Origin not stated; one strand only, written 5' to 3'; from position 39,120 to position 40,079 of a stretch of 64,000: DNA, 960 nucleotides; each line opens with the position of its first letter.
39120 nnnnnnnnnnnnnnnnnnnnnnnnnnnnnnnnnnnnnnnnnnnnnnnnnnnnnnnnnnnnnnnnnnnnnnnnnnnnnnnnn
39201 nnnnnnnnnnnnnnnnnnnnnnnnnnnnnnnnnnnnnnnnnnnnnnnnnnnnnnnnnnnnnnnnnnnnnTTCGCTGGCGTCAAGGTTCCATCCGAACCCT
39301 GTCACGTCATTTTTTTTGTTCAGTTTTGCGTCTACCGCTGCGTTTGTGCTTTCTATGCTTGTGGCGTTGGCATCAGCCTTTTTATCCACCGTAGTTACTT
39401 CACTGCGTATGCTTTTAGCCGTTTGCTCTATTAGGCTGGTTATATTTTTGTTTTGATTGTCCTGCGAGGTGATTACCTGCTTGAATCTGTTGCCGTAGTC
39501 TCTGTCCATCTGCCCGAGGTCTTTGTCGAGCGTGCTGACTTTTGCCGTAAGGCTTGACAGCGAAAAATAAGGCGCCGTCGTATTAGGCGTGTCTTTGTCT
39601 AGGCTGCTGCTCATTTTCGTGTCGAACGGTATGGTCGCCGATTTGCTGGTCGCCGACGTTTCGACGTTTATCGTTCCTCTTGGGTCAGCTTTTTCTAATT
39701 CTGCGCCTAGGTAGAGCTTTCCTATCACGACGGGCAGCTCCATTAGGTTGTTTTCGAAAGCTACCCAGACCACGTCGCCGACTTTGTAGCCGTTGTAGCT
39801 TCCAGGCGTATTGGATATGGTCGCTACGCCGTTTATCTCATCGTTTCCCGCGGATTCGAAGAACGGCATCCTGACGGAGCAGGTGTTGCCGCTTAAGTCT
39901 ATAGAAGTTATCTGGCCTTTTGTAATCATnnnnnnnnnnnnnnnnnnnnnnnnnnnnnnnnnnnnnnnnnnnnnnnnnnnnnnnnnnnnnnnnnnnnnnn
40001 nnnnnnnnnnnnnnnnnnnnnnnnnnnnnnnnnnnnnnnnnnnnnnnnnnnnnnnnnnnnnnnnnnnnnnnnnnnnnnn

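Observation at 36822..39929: A 1035-aa tail fibre built from tandem repeats of about 165 aa, with TGA codons at the repeat boundaries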

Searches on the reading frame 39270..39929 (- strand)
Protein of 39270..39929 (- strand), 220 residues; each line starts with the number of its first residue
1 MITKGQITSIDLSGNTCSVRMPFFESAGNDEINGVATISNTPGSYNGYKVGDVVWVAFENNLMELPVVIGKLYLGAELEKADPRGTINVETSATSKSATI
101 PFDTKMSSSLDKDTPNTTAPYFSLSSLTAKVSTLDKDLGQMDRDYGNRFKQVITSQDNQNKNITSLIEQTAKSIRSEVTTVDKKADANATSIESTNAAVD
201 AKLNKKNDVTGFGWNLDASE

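Call 51: predict_structure(alignment_id=A1)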
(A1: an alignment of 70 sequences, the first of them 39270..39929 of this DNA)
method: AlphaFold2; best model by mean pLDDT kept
length: 220 residues; sequences in the alignment: 70
mean_pLDDT: 69.1   pTM: 0.37
mean pLDDT of the five models: 69.1, 68.0, 65.6, 65.2, 63.1
residues with pLDDT >= 90: 6; 70-90: 103; 50-70: 80; < 50: 31
segments of 3 or more residues with pLDDT < 50: 85-89, 184-207
pLDDT, mean of each block of 10 residues (from residue 1): 88 84 63 81 65 86 82 75 53 62 64 60 65 70 65 76 82 84 47 41 48 82
secondary structure, 60 per line:
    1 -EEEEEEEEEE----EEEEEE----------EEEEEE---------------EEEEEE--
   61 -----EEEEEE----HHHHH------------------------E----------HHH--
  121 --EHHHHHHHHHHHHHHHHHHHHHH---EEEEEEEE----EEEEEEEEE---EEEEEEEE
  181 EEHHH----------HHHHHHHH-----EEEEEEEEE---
elements in order: E2-11 E16-21 E32-37 E53-58 E66-71 H76-80 H124-145 E149-156 E161-169 E173-182 H196-203 E209-217

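Call 53: fold_search(model_id=the predicted structure, library=pdb)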
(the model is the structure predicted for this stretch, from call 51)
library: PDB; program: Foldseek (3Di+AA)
matches with E <= 10: 341; with E <= 0.001: 1
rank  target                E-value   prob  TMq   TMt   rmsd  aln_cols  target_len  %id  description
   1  9qgm_8A               4.2e-04  1.00  0.24  0.11  26.8       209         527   11  Cryo-EM structure of the PlPVC1 central spike, 3-fold symmetrized (C3), in extended state (released 2025-10-29)
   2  8s8e_i                2.9e-03  1.00  0.24  0.47  10.9        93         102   20  Structure of a yeast 48S-AUC preinitiation complex in closed conformation (model py48S-AUC-3.1) (released 2024-09-11)
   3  6rbk_C                6.5e-03  0.97  0.23  0.11  27.3       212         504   13  Cryo-EM structure of the anti-feeding prophage (AFP) baseplate in extended state, 3-fold symmetrised (released 2019-04-24)
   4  4uer_0                9.0e-03  1.00  0.24  0.48   4.7        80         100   21  40S-eIF1-eIF1A-eIF3-eIF3j translation initiation complex from Lachancea kluyveri (released 2015-02-11)
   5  7aef_q                1.1e-02  0.96  0.25  0.11  23.8       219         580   12  Cryo-EM structure of an extracellular contractile injection system in marine bacterium Algoriphagus machipongonensis,  (released 2022-02-23)
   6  6j0m_A                1.5e-02  0.96  0.23  0.10  27.7       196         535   10  Cryo-EM Structure of an Extracellular Contractile Injection System, PVC baseplate in extended state (reconstructed wit (released 2019-04-10)
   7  4bts_A0               1.5e-02  1.00  0.26  0.52   4.4        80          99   12  THE CRYSTAL STRUCTURE OF THE EUKARYOTIC 40S RIBOSOMAL SUBUNIT IN COMPLEX WITH EIF1 AND EIF1A (released 2013-07-17)
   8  4ql5_B                1.6e-02  1.00  0.25  0.76   3.2        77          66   14  Crystal structure of translation initiation factor IF-1 from Streptococcus pneumoniae TIGR4 (released 2014-07-02)
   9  8s8d_i                1.6e-02  1.00  0.26  0.48  10.5        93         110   19  Structure of a yeast 48S-AUC preinitiation complex in closed conformation (model py48S-AUC-2) (released 2024-09-11)
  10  8rw1_i                1.6e-02  1.00  0.25  0.54  10.4        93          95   19  Structure of a yeast 48S-AUC preinitiation complex in closed conformation (released 2024-09-11)
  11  9gtr_q                1.7e-02  0.99  0.23  0.09  10.9       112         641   20  Cryo-EM structure of a contractile injection system in Streptomyces coelicolor, the baseplate complex in extended stat (released 2025-06-18)
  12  2oqk                  1.8e-02  1.00  0.26  0.57   4.0        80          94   15  Crystal structure of putative Cryptosporidium parvum translation initiation factor eIF-1A (released 2007-02-13)
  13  8kea_D                2.0e-02  0.87  0.28  0.25  16.6       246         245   12  Cyanophage A-1(L) baseplate-initiators (released 2024-04-10)
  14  4s37_R                2.3e-02  0.93  0.25  0.32  26.8       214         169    9  Crystal structure of R2 pyocin membrane-piercing spike (released 2016-01-27)
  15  7b5h_AJ               2.3e-02  0.85  0.25  0.10  25.2       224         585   12  Cryo-EM structure of the contractile injection system base plate from Anabaena PCC7120 (released 2022-02-23)
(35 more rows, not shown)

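Call 54: find_related_loci(query=window:39270-39929:-, collection=viral_contigs, flank=6000)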
Query window:39270-39929:- (220 aa) in viral_contigs; peptide patterns used: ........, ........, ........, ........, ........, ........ (x = any residue, [..] = any of these).
17 stretches matched a pattern, but none encodes a relative of the query by tblastn (E <= 1e-3).

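Call 55: find_related_loci(query=A1, collection=viral_contigs, flank=6000)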
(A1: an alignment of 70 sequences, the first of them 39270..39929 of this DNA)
Query A1 (220 aa) in viral_contigs; peptide patterns used: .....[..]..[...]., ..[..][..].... (x = any residue, [..] = any of these).
53 stretches matched a pattern; 18 encode a relative of the query (tblastn E <= 1e-3); 18 distinct loci.
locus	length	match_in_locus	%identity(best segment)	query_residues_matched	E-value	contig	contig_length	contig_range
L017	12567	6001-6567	50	1-216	2e-63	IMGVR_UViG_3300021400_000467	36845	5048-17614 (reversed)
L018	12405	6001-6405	70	1-135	2e-59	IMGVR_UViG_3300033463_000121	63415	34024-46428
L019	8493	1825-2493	39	1-198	2e-38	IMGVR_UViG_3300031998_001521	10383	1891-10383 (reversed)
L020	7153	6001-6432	49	1-139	4e-38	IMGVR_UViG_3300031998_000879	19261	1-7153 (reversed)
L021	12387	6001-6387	53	1-127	7e-36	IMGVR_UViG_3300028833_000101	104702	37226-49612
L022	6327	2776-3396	37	1-220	3e-35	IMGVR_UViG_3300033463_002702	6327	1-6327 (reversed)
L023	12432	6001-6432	44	1-141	5e-31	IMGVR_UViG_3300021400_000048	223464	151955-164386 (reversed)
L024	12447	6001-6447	43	1-147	5e-30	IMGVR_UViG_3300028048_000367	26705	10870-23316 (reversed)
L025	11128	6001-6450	39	1-145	7e-29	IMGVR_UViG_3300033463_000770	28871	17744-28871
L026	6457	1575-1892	50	1-106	6e-29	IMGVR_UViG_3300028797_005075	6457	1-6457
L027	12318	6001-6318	50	1-106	6e-29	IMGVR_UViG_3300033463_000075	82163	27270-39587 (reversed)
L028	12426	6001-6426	42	1-144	1e-28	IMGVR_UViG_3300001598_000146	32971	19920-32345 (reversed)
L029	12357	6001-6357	55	1-116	1e-30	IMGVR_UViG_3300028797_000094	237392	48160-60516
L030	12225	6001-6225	52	1-75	6e-18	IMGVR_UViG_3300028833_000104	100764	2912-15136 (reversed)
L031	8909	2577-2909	39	1-113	1e-16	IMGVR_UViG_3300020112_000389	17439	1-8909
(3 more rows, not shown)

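Call 72: find_encoding_contigs(protein=window:39270-39929:-, flank=10000, max_places=8)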
Protein window:39270-39929:- (220 aa): 2 contigs read that carry it; 1 place shown.
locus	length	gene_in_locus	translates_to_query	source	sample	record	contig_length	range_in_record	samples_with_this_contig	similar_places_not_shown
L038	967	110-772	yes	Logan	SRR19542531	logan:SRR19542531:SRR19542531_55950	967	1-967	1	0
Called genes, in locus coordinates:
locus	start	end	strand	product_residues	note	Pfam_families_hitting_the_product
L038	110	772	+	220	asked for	-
